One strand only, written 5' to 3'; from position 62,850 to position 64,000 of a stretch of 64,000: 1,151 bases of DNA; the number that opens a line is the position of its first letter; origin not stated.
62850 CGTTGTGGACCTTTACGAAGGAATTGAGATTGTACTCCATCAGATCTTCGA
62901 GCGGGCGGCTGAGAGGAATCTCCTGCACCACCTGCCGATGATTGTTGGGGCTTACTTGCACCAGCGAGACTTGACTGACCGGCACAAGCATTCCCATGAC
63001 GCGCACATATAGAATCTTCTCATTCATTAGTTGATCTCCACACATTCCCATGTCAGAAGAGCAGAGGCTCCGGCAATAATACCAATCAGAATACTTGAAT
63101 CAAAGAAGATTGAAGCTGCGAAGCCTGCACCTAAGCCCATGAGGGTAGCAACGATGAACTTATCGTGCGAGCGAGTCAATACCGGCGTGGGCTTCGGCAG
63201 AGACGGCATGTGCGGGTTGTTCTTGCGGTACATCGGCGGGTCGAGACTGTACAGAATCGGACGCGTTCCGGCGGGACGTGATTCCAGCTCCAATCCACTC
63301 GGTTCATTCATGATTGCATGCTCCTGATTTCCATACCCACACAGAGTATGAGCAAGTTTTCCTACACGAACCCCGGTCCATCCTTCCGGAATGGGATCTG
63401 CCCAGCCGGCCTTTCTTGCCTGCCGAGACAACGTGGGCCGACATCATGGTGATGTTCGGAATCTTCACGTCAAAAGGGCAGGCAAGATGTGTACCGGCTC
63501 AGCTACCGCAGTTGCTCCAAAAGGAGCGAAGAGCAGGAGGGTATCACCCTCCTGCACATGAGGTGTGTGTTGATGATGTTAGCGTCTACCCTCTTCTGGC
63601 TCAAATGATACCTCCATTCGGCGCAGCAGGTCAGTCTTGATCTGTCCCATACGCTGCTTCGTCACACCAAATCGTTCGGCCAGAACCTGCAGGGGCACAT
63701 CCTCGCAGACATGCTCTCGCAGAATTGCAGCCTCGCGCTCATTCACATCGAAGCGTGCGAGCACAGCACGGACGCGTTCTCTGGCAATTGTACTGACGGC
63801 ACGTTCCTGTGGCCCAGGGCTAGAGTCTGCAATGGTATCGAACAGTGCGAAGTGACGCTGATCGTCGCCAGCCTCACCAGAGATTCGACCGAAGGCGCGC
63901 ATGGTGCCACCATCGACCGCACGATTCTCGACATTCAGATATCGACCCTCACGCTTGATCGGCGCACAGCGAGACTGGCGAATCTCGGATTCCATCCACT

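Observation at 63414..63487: Intragenic 52 bp inversion between 11 bp inverted repeats acts as a clean ON/OFF gene switch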

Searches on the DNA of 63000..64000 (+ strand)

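Call 21: search_rna_families(source=window, start=63000, end=64000, threshold=evalue, max_evalue=10)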
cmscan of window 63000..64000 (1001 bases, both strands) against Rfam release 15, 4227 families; matches with E-value up to 10: 2.
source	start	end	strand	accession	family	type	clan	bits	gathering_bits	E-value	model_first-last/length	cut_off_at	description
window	63495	63571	+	RF02275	Hammerhead_HH9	Gene; ribozyme;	CL00010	12.9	52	8.9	1-77/77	no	Hammerhead ribozyme HH9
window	63512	63619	+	RF00602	SCARNA21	Gene; snRNA; snoRNA; scaRNA;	-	12.7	60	6.6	1-140/140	no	Small Cajal body specific RNA 21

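Call 34: search_dna_similar(query=window:63300-63590:+, collection=phages, mode=distant, max_evalue=1)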
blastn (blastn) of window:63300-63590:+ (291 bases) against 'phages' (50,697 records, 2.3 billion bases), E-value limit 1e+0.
Records with a match: 2; places in all: 2; records where one place covers at least 80% of the query: 0.
Best place of each record, by identity: 80-90% 2.
By first word of the organism name: Mycobacterium 2.
By host as written in the record: Mycobacterium smegmatis mc2 155 2.
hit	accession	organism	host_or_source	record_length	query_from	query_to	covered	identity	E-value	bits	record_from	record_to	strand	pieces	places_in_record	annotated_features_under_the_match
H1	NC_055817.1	Mycobacterium phage Jeeves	Mycobacterium smegmatis mc2 155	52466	132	167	12%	86.1%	1e+0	40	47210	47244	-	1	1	89: hypothetical protein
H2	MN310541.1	Mycobacterium phage Jeeves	Mycobacterium smegmatis mc2 155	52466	132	167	12%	86.1%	1e+0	40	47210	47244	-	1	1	89: hypothetical protein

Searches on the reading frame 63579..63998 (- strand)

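Call 17: search_protein_families(library=phrogs, proteins=[window:63579-63998:-], max_evalue=0.01)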
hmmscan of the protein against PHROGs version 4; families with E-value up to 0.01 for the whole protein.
window:63579-63998:- (139 aa): 1 family
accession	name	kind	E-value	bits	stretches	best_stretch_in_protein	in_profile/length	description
phrog_351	-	transcription regulation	0.00016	21.4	1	52-129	649-723/928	RNA polymerase sigma factor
